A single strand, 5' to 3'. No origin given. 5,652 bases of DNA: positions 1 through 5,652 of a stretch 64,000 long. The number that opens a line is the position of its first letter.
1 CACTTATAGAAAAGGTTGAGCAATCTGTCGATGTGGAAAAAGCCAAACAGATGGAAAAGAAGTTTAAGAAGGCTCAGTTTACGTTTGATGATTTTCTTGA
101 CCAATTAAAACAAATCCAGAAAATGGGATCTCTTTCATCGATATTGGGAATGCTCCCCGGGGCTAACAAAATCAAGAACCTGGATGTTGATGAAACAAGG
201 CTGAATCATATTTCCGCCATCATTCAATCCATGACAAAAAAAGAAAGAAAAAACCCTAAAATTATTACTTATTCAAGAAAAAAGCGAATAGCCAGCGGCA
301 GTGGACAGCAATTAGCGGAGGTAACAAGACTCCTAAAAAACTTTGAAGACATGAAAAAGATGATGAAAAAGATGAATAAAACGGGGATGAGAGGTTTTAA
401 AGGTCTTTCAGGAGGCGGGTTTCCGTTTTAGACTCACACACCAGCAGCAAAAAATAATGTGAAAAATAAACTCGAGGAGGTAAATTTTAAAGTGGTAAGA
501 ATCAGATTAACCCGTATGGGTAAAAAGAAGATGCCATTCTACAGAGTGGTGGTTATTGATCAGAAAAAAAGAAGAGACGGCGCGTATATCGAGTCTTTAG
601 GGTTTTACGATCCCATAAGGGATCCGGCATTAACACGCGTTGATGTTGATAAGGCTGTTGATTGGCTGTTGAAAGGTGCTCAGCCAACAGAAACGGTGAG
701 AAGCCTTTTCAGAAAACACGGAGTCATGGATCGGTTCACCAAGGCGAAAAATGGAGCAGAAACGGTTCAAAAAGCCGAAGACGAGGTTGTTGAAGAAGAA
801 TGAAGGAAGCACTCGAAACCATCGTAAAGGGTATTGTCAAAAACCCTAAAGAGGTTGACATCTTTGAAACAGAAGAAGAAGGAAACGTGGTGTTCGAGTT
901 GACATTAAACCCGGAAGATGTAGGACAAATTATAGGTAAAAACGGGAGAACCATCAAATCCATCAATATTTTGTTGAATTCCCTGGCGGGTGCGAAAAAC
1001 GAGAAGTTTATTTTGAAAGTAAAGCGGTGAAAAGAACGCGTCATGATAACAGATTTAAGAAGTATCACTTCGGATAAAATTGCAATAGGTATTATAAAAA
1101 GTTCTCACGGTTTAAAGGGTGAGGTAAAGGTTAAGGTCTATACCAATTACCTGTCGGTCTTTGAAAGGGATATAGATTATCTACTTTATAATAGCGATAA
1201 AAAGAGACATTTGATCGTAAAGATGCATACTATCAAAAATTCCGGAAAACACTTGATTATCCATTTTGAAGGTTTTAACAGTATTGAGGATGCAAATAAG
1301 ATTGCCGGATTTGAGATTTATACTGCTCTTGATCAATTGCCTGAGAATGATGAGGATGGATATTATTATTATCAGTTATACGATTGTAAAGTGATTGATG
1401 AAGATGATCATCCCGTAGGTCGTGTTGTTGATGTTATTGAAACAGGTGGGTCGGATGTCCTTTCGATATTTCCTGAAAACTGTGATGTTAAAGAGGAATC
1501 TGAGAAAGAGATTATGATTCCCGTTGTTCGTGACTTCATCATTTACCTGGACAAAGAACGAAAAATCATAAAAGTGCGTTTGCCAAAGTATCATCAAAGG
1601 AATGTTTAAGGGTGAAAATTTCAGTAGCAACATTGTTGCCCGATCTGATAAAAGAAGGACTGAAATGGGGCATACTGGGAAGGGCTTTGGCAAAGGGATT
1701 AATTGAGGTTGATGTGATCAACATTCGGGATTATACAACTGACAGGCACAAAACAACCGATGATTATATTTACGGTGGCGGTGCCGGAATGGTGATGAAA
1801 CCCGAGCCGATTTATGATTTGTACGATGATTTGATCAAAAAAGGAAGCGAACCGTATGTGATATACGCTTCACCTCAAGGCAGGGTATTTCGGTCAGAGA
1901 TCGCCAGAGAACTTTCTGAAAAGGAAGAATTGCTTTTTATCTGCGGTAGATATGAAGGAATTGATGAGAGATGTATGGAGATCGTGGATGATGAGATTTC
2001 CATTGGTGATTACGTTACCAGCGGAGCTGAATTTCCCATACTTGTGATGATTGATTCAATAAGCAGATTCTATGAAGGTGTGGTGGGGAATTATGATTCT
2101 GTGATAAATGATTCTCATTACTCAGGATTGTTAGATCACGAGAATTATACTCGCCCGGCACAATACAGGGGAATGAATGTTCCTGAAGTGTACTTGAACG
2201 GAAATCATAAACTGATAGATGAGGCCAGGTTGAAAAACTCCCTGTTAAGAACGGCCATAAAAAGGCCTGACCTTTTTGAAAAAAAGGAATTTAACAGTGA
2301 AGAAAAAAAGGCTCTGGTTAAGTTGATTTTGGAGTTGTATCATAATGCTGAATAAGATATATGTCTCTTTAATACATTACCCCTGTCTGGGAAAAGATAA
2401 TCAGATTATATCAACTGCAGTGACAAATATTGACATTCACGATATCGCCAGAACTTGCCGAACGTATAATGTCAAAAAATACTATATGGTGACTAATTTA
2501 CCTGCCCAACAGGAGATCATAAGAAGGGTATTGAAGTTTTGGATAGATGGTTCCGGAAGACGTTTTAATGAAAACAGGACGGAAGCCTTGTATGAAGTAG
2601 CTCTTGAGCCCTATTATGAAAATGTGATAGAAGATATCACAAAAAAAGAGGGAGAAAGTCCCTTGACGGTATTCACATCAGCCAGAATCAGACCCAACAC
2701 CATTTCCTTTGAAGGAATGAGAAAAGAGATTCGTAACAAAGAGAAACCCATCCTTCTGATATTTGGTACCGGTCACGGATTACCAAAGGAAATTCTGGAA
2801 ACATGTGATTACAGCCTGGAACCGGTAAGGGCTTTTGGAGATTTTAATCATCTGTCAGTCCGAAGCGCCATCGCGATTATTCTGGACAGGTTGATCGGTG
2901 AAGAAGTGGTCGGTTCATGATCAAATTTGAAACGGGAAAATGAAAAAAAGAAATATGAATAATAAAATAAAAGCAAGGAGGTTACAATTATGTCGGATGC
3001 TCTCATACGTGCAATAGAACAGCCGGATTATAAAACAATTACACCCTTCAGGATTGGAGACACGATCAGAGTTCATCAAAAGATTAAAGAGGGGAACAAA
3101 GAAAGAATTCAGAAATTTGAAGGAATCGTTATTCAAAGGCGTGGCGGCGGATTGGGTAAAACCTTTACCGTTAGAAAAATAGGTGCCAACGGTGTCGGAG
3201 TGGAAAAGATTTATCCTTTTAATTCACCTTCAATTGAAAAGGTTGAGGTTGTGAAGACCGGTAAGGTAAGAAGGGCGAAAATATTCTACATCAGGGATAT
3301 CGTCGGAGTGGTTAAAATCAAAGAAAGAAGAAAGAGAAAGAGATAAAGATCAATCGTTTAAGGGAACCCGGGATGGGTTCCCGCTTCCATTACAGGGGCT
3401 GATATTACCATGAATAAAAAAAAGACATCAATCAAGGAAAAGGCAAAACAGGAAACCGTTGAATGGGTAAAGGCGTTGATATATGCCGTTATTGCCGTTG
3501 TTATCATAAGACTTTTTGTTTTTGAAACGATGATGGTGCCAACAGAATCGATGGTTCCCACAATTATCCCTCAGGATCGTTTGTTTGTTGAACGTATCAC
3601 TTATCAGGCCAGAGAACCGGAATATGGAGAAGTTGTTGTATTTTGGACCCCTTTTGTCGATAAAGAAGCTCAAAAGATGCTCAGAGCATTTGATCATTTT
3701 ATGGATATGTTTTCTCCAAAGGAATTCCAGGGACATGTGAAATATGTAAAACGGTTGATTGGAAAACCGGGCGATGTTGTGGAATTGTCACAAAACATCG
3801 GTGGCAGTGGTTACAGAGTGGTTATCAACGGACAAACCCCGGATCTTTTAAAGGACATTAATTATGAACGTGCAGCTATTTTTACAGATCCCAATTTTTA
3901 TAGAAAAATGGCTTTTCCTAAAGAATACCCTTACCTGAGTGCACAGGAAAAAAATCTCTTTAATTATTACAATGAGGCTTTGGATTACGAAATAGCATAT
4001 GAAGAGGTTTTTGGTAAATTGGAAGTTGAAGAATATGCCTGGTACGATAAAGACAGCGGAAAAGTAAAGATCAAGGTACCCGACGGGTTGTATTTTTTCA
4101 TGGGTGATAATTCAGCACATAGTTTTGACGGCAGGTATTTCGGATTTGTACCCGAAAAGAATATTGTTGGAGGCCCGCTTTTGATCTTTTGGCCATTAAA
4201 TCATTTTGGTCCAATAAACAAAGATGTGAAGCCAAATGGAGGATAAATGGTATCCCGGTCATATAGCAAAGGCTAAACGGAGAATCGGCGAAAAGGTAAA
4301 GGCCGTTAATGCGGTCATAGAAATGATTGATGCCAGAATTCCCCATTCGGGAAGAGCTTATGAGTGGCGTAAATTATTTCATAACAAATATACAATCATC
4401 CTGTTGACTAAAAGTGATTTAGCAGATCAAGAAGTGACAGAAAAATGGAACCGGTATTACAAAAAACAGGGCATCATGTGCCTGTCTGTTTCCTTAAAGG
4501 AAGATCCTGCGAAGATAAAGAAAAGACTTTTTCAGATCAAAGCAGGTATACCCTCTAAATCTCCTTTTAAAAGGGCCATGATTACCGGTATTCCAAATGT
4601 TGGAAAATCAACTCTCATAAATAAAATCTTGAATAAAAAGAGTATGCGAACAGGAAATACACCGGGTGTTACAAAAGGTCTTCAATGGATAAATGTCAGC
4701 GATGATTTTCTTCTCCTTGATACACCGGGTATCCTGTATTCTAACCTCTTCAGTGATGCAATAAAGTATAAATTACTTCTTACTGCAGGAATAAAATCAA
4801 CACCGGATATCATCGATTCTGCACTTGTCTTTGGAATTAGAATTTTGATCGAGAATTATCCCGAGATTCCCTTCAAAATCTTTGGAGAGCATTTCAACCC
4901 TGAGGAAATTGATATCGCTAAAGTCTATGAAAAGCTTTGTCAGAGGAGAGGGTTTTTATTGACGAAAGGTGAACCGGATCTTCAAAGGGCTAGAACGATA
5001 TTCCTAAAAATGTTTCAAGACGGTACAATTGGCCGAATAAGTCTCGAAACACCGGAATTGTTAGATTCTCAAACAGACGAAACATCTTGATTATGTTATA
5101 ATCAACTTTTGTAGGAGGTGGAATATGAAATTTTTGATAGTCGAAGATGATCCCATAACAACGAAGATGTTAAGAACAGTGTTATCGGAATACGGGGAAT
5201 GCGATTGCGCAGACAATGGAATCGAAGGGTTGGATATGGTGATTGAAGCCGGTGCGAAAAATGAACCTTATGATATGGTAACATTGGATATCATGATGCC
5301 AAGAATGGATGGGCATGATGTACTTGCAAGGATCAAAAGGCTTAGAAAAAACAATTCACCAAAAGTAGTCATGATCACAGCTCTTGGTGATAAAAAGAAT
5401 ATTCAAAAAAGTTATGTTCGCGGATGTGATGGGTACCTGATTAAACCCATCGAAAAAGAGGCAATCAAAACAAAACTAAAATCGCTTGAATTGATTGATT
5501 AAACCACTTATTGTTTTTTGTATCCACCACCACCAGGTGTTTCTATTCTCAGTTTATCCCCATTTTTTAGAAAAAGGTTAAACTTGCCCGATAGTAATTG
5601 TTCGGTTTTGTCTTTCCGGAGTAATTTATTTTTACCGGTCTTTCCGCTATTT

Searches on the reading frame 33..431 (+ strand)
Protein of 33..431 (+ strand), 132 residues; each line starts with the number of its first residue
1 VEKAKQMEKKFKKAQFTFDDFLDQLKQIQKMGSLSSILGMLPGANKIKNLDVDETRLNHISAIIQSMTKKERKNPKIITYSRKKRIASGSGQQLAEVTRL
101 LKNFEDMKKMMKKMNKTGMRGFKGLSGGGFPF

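Call 29: search_protein_families(library=pfam, proteins=[window:33-431:+], max_evalue=0.0001)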
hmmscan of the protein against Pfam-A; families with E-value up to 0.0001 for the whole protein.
window:33-431:+ (132 aa): 1 family
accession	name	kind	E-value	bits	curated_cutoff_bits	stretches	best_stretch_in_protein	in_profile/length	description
PF02978.25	SRP_SPB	-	1.4e-36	125.1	27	1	15-111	1-91/91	Signal peptide binding domain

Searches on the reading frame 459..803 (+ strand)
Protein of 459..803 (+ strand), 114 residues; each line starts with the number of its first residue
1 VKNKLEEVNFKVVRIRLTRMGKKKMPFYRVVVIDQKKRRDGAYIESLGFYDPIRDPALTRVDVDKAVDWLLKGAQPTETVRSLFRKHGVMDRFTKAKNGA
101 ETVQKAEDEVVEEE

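Call 29: search_protein_families(library=pfam, proteins=[window:459-803:+], max_evalue=0.0001)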
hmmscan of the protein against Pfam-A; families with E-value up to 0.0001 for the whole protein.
window:459-803:+ (114 aa): 1 family
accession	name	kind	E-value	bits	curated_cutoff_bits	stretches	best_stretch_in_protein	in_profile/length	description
PF00886.24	Ribosomal_S16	-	1.6e-23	82.9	27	1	19-77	1-62/62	Ribosomal protein S16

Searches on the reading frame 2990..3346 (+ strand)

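Call 29: search_protein_families(library=pfam, proteins=[window:2990-3346:+], max_evalue=0.0001)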
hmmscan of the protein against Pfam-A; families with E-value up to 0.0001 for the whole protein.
window:2990-3346:+ (118 aa): 1 family
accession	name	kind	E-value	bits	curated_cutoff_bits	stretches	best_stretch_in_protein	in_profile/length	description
PF01245.26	Ribosomal_L19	-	1.2e-39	135.1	22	1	5-112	2-110/111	Ribosomal protein L19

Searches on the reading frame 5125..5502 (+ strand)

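Call 29: search_protein_families(library=pfam, proteins=[window:5125-5502:+], max_evalue=0.0001)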
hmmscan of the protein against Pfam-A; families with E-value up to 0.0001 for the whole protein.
window:5125-5502:+ (125 aa): 1 family
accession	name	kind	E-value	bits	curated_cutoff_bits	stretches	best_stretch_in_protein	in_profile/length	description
PF00072.30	Response_reg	-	7.7e-23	81.2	30.2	1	4-118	2-110/111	Response regulator receiver domain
